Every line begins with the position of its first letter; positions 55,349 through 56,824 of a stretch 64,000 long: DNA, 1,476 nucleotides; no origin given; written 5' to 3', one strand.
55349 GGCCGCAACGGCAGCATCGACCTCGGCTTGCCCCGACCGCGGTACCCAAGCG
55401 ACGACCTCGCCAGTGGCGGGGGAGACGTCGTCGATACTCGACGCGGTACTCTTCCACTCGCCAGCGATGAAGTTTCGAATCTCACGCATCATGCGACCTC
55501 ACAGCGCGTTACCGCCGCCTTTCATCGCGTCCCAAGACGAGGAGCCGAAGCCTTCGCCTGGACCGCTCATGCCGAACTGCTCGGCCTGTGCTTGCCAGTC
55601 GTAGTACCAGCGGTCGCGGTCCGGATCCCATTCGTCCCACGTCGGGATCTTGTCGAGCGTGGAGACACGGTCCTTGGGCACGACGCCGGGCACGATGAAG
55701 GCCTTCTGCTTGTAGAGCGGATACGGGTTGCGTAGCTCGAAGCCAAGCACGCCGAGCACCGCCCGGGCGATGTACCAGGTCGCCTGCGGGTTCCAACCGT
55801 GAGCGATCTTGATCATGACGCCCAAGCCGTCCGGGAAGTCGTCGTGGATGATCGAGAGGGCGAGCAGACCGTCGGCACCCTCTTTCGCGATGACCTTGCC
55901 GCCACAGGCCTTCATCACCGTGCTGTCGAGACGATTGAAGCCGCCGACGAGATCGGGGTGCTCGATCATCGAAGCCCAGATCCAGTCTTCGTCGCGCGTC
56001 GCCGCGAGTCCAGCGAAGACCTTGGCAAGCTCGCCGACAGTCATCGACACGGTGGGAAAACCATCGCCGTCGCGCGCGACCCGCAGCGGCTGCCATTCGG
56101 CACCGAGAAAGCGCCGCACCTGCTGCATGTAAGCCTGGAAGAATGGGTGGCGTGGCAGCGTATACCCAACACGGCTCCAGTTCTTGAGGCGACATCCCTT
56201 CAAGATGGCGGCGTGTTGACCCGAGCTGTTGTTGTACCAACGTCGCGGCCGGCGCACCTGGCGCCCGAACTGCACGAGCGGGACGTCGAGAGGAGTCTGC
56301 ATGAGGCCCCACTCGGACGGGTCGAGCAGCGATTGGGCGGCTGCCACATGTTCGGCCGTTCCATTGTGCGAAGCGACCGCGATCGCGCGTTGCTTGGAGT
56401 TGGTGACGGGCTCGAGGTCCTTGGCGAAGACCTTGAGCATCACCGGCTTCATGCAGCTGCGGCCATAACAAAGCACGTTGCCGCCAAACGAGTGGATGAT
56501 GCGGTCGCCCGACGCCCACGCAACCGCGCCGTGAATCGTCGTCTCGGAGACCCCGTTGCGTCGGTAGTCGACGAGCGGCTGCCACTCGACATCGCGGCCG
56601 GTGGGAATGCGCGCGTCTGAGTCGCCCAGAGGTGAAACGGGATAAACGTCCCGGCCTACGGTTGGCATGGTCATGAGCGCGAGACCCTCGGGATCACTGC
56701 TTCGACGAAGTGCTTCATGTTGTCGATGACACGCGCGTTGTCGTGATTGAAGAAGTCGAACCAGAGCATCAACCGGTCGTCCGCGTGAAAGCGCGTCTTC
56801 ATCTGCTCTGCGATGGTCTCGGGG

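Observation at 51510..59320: Eight-gene operon combining kynurenine formamidase, an AmnB/AmnA-type aminophenol dioxygenase, semialdehyde dehydrogenase, asparaginase-II-like amidase, LLM monooxygenase, SDR and HAD phosphatase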

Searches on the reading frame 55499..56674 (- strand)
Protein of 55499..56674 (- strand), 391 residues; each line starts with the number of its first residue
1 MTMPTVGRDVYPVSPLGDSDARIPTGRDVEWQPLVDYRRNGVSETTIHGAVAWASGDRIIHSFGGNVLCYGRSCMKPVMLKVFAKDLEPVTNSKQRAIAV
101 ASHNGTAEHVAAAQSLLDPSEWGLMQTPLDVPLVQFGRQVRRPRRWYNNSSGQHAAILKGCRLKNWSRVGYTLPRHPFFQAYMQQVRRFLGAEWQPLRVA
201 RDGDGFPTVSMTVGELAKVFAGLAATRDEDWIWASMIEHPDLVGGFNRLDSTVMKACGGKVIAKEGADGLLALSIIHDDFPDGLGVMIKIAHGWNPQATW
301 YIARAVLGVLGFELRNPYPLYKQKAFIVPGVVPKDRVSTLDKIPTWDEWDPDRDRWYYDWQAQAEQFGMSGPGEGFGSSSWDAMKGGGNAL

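Call 4: search_protein_families(library=pfam, proteins=[window:55499-56674:-], max_evalue=0.01)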
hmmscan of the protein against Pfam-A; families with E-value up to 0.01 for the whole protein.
window:55499-56674:- (391 aa): 1 family
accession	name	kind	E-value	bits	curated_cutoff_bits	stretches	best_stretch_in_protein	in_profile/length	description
PF06089.17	Asparaginase_II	-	1.6e-45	155.9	25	1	36-313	2-293/322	L-asparaginase II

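Call 5: search_protein_families(library=ncbifam, proteins=[window:55499-56674:-], max_evalue=0.01)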
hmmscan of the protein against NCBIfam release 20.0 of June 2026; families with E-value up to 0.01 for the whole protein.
window:55499-56674:- (391 aa): 0 families

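Call 9: search_solved_structures(query=window:55499-56674:-, max_evalue=0.01, show_alignments=1)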
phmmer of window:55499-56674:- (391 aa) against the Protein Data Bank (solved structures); distinct sequences matched with E-value up to 0.01: 14.
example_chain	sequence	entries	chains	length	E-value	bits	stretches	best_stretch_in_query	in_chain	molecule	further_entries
8cly_AAA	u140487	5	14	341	2e-16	63.1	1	36-302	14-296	Putative L-asparaginase II protein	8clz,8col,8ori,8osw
9thy_A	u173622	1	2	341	5.8e-16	61.5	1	36-302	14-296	L-asparaginase II protein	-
8rua_A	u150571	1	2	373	2.1e-12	49.8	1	39-295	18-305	L-asparaginase II protein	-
8rug_A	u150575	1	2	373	2.9e-12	49.3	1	39-295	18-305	L-asparaginase II protein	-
7os3_AAA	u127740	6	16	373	3.9e-12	48.9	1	39-295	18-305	L-asparaginase II protein | L-asparaginase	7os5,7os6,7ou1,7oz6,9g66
9g67_A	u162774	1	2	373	5.4e-12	48.5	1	39-295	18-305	L-asparaginase II protein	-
8rud_A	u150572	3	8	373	7.5e-12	48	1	39-295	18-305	L-asparaginase II protein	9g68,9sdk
9qcu_A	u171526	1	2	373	9.8e-12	47.6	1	39-295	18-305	L-asparaginase II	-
9qcy_A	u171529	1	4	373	1e-11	47.6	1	39-295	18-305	L-asparaginase II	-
9qct_A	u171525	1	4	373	2.4e-11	46.3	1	39-297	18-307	L-asparaginase II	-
9qcz_A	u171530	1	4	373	2.7e-11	46.2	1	39-295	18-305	L-asparaginase II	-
8ruf_A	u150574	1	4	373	5.1e-11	45.3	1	39-295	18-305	L-asparaginase II protein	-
8rue_A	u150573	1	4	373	9.5e-11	44.3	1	39-295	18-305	L-asparaginase II protein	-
9qcw_A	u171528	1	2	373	1.7e-10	43.6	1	39-297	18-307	L-asparaginase II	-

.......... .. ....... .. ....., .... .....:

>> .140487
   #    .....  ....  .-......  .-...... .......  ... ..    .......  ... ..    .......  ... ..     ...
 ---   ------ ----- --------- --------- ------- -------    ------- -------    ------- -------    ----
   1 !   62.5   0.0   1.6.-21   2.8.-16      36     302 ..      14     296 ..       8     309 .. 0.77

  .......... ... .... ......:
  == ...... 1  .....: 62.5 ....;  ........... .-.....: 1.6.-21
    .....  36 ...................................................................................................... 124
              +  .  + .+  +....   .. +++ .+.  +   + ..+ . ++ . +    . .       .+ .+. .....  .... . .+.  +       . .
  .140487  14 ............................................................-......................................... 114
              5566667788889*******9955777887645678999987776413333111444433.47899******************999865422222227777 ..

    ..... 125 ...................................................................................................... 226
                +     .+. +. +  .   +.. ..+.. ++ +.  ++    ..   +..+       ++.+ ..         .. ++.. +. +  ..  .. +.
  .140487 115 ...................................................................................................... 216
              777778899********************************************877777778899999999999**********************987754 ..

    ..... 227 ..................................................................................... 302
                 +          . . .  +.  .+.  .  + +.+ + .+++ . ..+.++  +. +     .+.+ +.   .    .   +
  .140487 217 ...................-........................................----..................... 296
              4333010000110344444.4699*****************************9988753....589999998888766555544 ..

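Call 10: find_homologous_proteins(query=window:55499-56674:-, max_evalue=0.00001)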
Query window:55499-56674:- (391 aa): 1576 proteins with E <= 0.00001 among 8000 candidates; the best 120 are listed.
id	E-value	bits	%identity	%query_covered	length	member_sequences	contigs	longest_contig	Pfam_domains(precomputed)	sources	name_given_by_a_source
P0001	2.1e-264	895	96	100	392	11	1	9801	PF06089.18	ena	-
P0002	1.1e-224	764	83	100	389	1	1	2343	PF06089.18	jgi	jgi:L-asparaginase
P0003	2.2e-210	717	80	94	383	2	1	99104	PF06089.18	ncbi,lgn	-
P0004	2.2e-209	714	79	94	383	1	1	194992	PF06089.18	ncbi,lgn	ncbi:MAG: asparaginase [Myxococcota bacterium]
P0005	3.9e-208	709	76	100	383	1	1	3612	PF06089.18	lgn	-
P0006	8.4e-208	708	79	93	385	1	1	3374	PF06089.18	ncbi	ncbi:MAG: asparaginase [Myxococcota bacterium]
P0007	1.8e-207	707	80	92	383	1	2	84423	PF06089.18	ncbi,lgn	ncbi:MAG: asparaginase [Myxococcota bacterium]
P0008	1.2e-200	685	77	91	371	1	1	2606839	PF06089.18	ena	-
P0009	1.8e-199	681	77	92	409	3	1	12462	PF06089.18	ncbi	-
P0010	6.5e-198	676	77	93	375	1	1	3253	PF06089.18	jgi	jgi:L-asparaginase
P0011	9.7e-198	675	77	92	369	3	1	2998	PF06089.18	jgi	-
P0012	1.2e-197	675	76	92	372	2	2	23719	PF06089.18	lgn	-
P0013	1.7e-197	674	75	93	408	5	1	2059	PF06089.18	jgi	jgi:L-asparaginase II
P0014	2.0e-197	674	79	90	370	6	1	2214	PF06089.18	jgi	-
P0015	4.1e-197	673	77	94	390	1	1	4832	PF06089.18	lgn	-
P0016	7.5e-197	672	75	95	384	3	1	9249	PF06089.18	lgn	-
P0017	1.8e-196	671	76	94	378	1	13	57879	PF06089.18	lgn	-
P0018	4.8e-196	670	78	91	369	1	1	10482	PF06089.18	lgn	-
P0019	4.6e-195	666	76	92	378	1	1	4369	PF06089.18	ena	-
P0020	7.3e-195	666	76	91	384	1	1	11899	PF06089.18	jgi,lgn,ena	-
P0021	1.3e-194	665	74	94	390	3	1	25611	PF06089.18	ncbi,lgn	-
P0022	1.6e-194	665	76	93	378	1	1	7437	PF06089.18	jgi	-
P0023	2.4e-194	664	74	92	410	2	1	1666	PF06089.18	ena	-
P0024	4.0e-194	663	76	90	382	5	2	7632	PF06089.18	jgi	jgi:L-asparaginase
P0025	6.1e-194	663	76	93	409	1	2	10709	PF06089.18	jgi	jgi:L-asparaginase II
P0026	6.6e-194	663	75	92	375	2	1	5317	PF06089.18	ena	-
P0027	1.3e-193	662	73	94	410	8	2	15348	PF06089.18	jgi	jgi:L-asparaginase II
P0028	1.8e-193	661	77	91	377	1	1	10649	PF06089.18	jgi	jgi:L-asparaginase II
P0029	2.3e-193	661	74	91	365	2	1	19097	PF06089.18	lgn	-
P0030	5.9e-193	659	74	94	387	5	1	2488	PF06089.18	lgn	-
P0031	6.6e-193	659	76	91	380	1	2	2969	PF06089.18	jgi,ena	jgi:L-asparaginase II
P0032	7.8e-193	659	73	93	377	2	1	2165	PF06089.18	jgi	-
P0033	1.2e-192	658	75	92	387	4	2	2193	PF06089.18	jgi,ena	-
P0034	1.6e-192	658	75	90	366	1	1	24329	PF06089.18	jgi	jgi:L-asparaginase II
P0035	3.1e-192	657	75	90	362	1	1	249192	PF06089.18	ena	-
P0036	4.4e-192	657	73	95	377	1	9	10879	PF06089.18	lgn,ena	-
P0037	5.9e-192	656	75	91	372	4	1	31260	PF06089.18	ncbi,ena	-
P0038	1.2e-191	655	75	90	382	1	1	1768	PF06089.18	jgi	-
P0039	1.3e-191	655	77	91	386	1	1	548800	PF06089.18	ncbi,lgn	-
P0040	2.0e-191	654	77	90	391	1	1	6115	PF06089.18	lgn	-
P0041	2.2e-191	654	74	92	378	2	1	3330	PF06089.18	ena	-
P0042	2.4e-191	654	74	94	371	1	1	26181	PF06089.18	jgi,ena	-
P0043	3.7e-191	654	75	92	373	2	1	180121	PF06089.18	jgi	-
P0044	3.7e-191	654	73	92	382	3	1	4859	PF06089.18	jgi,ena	-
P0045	5.5e-191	653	74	92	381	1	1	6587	PF06089.18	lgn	-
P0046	6.1e-191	653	77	90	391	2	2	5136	PF06089.18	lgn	-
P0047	7.7e-191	652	75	91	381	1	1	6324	PF06089.18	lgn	-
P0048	8.8e-191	652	75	91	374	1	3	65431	PF06089.18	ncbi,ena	-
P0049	1.2e-190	652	75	91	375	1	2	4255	PF06089.18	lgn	-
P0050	1.3e-190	652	75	90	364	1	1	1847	PF06089.18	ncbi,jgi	jgi:L-asparaginase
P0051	1.6e-190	651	73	92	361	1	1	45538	PF06089.18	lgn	-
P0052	2.8e-190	651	74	92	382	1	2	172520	PF06089.18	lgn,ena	-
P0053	3.1e-190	650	75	93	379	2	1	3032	PF06089.18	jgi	jgi:L-asparaginase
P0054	3.6e-190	650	72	92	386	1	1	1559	PF06089.18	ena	-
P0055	4.5e-190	650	75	92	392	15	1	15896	PF06089.18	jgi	-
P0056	5.2e-190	650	75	91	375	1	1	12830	PF06089.18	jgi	jgi:L-asparaginase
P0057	6.3e-190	649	73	93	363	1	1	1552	PF06089.18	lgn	-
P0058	7.3e-190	649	74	92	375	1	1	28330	PF06089.18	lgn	-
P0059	8.4e-190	649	73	93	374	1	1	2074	PF06089.18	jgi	jgi:L-asparaginase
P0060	1.1e-189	649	75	91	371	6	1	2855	PF06089.18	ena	-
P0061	1.5e-189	648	74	92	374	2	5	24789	PF06089.18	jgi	-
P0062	1.5e-189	648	75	90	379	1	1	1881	PF06089.18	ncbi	-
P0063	1.8e-189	648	72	96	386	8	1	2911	PF06089.18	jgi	jgi:L-asparaginase II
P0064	2.1e-189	648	75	90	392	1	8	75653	PF06089.18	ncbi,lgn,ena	-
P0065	2.3e-189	648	75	90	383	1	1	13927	PF06089.18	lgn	-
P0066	3.2e-189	647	74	91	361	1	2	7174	PF06089.18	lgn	-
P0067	3.6e-189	647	75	90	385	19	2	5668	PF06089.18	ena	-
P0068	3.9e-189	647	74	92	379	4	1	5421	PF06089.18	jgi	jgi:L-asparaginase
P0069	4.2e-189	647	73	91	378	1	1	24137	PF06089.18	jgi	jgi:L-asparaginase II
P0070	7.3e-189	646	74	91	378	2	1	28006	PF06089.18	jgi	-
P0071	9.0e-189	646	73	91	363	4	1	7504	PF06089.18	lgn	-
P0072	9.4e-189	646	72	95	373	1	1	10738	PF06089.18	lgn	-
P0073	1.0e-188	646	73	94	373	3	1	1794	PF06089.18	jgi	-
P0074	1.0e-188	645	75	91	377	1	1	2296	PF06089.18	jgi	jgi:L-asparaginase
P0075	1.4e-188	645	74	92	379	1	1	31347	PF06089.18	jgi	-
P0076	1.4e-188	645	73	92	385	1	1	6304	PF06089.18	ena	-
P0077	1.4e-188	645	73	92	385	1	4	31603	PF06089.18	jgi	jgi:L-asparaginase II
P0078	1.4e-188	645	72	93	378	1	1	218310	PF06089.18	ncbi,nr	ncbi:MAG: hypothetical protein EYC70_11285 [Planctomycetota bacterium]|nr:MAG: hypothetical protein 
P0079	1.5e-188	645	74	92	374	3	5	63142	PF06089.18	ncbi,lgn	ncbi:MAG: hypothetical protein AMXMBFR64_39830 [Myxococcales bacterium]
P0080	1.5e-188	645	72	93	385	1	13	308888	PF06089.18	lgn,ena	-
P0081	1.7e-188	645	73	91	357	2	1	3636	PF06089.18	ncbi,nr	ncbi:MAG TPA: asparaginase, partial [Thermoanaerobaculia bacterium]|nr:asparaginase [Thermoanaerobac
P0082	1.9e-188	645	73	91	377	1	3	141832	PF06089.18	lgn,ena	-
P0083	2.1e-188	644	74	91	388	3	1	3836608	PF06089.18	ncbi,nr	ncbi:MAG: asparaginase [Candidatus Latescibacterota bacterium]|nr:MAG: asparaginase [Candidatus Late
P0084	2.4e-188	644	74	92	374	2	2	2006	PF06089.18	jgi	jgi:L-asparaginase II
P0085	2.5e-188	644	74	92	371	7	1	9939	PF06089.18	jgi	jgi:L-asparaginase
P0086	2.5e-188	644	75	90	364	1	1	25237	PF06089.18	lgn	-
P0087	2.9e-188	644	75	90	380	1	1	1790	PF06089.18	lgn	-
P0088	3.0e-188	644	71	95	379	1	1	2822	PF06089.18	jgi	jgi:L-asparaginase II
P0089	3.4e-188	644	74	90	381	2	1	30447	PF06089.18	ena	-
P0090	3.5e-188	644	74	91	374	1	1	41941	PF06089.18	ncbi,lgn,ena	-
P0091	3.6e-188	644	72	94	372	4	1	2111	PF06089.18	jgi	jgi:L-asparaginase II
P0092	3.9e-188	644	73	92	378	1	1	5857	PF06089.18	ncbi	-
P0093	4.0e-188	644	73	92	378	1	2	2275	PF06089.18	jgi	jgi:L-asparaginase II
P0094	6.9e-188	643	73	92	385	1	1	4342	PF06089.18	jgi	jgi:L-asparaginase II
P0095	7.1e-188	643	72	94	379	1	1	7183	PF06089.18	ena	-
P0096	7.5e-188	643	74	90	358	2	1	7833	PF06089.18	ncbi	-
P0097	7.8e-188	643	72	92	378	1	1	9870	PF06089.18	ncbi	-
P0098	8.8e-188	642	75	92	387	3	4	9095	PF06089.18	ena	-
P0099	9.1e-188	642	74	93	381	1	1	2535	PF06089.18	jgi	-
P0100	1.0e-187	642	74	92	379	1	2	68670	PF06089.18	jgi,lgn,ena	jgi:L-asparaginase II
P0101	1.0e-187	642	73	90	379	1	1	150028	PF06089.18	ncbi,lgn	-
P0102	1.2e-187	642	77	90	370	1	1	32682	PF06089.18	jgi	jgi:L-asparaginase II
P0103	1.2e-187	642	73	92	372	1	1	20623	PF06089.18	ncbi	-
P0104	1.3e-187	642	75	90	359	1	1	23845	PF06089.18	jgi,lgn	jgi:L-asparaginase II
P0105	1.4e-187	642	72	93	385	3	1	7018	PF06089.18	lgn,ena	-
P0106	1.6e-187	642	73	92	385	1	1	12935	PF06089.18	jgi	jgi:L-asparaginase II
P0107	1.8e-187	641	75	90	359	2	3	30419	PF06089.18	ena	-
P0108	2.0e-187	641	74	89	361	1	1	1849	PF06089.18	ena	-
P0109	2.0e-187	641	73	92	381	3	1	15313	PF06089.18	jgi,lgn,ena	-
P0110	2.1e-187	641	75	90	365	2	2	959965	PF06089.18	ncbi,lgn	-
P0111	2.4e-187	641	72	94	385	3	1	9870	PF06089.18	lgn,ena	-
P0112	2.4e-187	641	72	92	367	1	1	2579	PF06089.18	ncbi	-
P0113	3.2e-187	641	73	92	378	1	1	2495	PF06089.18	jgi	jgi:L-asparaginase II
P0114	3.5e-187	640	72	91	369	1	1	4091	PF06089.18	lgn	-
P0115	3.6e-187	640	74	90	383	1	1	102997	PF06089.18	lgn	-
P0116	3.8e-187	640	74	90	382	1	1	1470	PF06089.18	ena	-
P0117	4.0e-187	640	74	90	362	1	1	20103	PF06089.18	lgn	-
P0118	4.3e-187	640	72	92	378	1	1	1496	PF06089.18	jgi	jgi:L-asparaginase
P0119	4.6e-187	640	76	90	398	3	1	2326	PF06089.18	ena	-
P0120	4.9e-187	640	73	92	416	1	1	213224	PF06089.18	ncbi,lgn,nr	ncbi:MAG: hypothetical protein DWQ01_19015 [Planctomycetota bacterium]|nr:MAG: hypothetical protein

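Call 11: find_encoding_contigs(protein=P0083, flank=10000, max_places=2)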
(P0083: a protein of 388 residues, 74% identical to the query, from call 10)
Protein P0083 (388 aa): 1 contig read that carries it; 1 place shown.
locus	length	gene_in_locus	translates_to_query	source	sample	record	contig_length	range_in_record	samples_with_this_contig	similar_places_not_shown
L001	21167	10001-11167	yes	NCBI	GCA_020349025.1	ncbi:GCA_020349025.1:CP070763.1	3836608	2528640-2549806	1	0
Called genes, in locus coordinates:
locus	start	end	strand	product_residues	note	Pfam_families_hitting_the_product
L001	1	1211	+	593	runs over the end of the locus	PF13480:Acetyltransf_6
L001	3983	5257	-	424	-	PF01244:Peptidase_M19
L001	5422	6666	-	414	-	PF07690:MFS_1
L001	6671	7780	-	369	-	PF03301:Trp_dioxygenase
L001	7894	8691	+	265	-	PF00106:adh_short, PF08659:KR (weak), PF13561:adh_short_C2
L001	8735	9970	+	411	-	PF00296:Bac_luciferase (weak)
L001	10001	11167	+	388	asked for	PF06089:Asparaginase_II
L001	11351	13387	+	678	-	PF26550:Tricorn_2nd (weak), PF26549:Tricorn_N, PF07676:PD40, PF26550:Tricorn_2nd (weak), PF00930:DPPIV_N, PF26549:Tricorn_N (weak), PF00326:Peptidase_S9, PF07859:Abhydrolase_3 (weak), +3 more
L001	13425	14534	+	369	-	PF04338:DUF481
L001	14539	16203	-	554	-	PF20142:Scaffold, PF01471:PG_binding_1, PF03734:YkuD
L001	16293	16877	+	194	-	PF05951:Peptidase_M15_2, PF08291:Peptidase_M15_3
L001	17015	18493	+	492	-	PF00171:Aldedh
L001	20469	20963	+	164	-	PF01042:Ribonuc_L-PSP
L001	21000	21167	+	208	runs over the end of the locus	PF04199:Cyclase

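Call 12: find_encoding_contigs(protein=P0078, flank=10000, max_places=2)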
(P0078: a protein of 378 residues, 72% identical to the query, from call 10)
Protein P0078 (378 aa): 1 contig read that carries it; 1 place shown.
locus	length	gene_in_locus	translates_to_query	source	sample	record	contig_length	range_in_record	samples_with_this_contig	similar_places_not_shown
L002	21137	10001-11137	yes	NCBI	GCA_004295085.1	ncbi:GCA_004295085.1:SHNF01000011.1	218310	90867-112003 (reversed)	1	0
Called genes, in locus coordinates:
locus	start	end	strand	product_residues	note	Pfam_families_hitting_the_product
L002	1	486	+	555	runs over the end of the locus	PF01839:FG-GAP (faint), PF13517:FG-GAP_3 (faint)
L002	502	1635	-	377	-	-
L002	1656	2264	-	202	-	-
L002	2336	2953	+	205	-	PF01965:DJ-1_PfpI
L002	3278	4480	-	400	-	PF17785:PUA_3, PF10672:Methyltrans_SAM, PF06325:PrmA (weak), PF13489:Methyltransf_23 (weak), PF03602:Cons_hypoth95, PF05175:MTS (weak), PF13649:Methyltransf_25, PF13847:Methyltransf_31, +1 more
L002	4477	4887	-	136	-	PF01878:EVE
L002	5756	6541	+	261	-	PF00106:adh_short, PF08659:KR (weak), PF13561:adh_short_C2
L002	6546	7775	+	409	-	PF00296:Bac_luciferase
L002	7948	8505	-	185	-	PF08327:AHSA1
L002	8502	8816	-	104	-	PF01022:HTH_5, PF12840:HTH_20, PF12802:MarR_2 (weak)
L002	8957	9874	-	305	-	-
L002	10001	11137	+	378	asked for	PF06089:Asparaginase_II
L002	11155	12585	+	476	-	PF00171:Aldedh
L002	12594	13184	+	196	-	PF07638:Sigma70_ECF, PF04542:Sigma70_r2, PF04545:Sigma70_r4, PF08281:Sigma70_r4_2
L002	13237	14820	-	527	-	PF01839:FG-GAP, PF13517:FG-GAP_3 (faint), PF01839:FG-GAP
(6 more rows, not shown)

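Call 13: find_encoding_contigs(protein=P0004, flank=10000, max_places=2)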
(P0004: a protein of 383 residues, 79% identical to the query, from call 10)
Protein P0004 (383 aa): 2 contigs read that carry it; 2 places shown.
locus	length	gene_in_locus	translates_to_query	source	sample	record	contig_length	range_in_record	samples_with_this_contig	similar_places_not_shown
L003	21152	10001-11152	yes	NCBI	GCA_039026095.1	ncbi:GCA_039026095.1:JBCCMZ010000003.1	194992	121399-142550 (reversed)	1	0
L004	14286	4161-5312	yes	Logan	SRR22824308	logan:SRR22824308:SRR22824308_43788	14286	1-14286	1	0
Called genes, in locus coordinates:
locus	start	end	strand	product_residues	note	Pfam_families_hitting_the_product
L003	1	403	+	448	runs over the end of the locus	PF00324:AA_permease, PF13520:AA_permease_2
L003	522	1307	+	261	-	PF13646:HEAT_2 (faint)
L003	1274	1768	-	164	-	PF02698:DUF218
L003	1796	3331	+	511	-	-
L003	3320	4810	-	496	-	PF03572:Peptidase_S41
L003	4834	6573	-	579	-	PF01343:Peptidase_S49, PF25145:NfeD1b_N (weak), PF01343:Peptidase_S49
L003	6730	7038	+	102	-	-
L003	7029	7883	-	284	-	PF03476:MOSC_N, PF03473:MOSC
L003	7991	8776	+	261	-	PF00106:adh_short, PF13561:adh_short_C2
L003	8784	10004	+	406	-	PF00296:Bac_luciferase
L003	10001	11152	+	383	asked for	PF06089:Asparaginase_II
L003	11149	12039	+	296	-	PF02900:LigB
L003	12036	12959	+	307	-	PF02900:LigB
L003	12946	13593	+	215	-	PF04199:Cyclase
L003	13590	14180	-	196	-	-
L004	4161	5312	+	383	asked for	PF06089:Asparaginase_II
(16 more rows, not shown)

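Call 17: find_related_loci(query=window:55499-56674:-, collection=genome_contigs, flank=10000)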
Query window:55499-56674:- (391 aa) in genome_contigs; peptide patterns used: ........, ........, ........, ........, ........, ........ (x = any residue, [..] = any of these).
341 stretches matched a pattern; 326 encode a relative of the query (tblastn E <= 1e-3); the best 80 are kept; 80 distinct loci.
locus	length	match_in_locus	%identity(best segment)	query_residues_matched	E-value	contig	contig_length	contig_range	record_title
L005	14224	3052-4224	96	1-391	0e+0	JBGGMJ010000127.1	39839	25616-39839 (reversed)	MAG: Myxococcota bacterium isolate bin.009 k141_2598243, whole genome shotgun sequence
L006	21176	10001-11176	96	1-391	0e+0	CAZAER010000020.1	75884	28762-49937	MAG TPA_asm: uncultured Bdellovibrionales bacterium isolate SRP287051_co1_183 genome assembly, contig: NODE_719_length_7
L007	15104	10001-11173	94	1-391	0e+0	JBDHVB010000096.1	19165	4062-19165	MAG: Myxococcota bacterium isolate AS-MESO-OLR.103 NODE_8984_length_19165_cov_6.379348, whole genome shotgun sequence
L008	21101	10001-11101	80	1-367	0e+0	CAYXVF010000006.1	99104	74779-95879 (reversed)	MAG TPA_asm: uncultured Bdellovibrionales bacterium isolate SRP141376_co3_27 genome assembly, contig: NODE_384_length_99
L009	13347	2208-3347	71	7-386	0e+0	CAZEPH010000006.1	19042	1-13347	MAG TPA_asm: uncultured bacterium isolate SRP173033_co3_64 genome assembly, contig: NODE_3448_length_19042_cov_5.406594,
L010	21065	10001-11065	75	7-361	0e+0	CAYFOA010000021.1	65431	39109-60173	MAG TPA_asm: uncultured Rickettsiales bacterium isolate ERP019367_co1_6 genome assembly, contig: NODE_530_length_65431_c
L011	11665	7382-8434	75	8-358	0e+0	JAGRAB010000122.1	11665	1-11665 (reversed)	MAG: Bdellovibrionales bacterium isolate HKST-UBA07 2012-05-30_1_(paired)_contig_170150, whole genome shotgun sequence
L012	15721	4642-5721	74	7-366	0e+0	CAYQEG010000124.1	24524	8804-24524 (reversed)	MAG TPA_asm: uncultured Rickettsiales bacterium isolate SRP077602_co5_496 genome assembly, contig: NODE_10132_length_245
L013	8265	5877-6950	73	1-359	0e+0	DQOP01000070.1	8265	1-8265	MAG TPA_asm: Candidatus Poseidoniales archaeon isolate SZUA-1158 k95_176386, whole genome shotgun sequence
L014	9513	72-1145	74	1-359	0e+0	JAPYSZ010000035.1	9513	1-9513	MAG: Candidatus Poseidoniia archaeon isolate PW5.metabat2.36_sub PW5_7462_length_9513_cov_30.328294, whole genome shotgu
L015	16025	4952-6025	72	1-359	0e+0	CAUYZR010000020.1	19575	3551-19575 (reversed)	MAG: Candidatus Thalassarchaeaceae archaeon isolate CB11b_AW.22 genome assembly, contig: Ga0310124_10001045, whole genom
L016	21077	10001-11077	73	4-362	0e+0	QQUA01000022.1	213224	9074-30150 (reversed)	MAG: Planctomycetota bacterium isolate PNC 41, whole genome shotgun sequence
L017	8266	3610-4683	73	1-359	0e+0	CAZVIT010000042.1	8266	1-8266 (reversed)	MAG TPA_asm: uncultured archaeon isolate SRP077602_co3_35 genome assembly, contig: NODE_15302_length_8266_cov_9.126416,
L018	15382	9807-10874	74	2-358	0e+0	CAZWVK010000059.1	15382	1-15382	MAG TPA_asm: uncultured Pseudobdellovibrionaceae bacterium isolate SRP304446_co1_112 genome assembly, contig: NODE_2698_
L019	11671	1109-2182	74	1-359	0e+0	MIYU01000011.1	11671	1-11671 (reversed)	MAG: Marine Group III euryarchaeote CG-Bathy1 CG-Bathy1-C19, whole genome shotgun sequence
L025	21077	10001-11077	73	1-359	0e+0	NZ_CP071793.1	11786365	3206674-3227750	Sulfidibacter corallicola strain M133 chromosome, complete genome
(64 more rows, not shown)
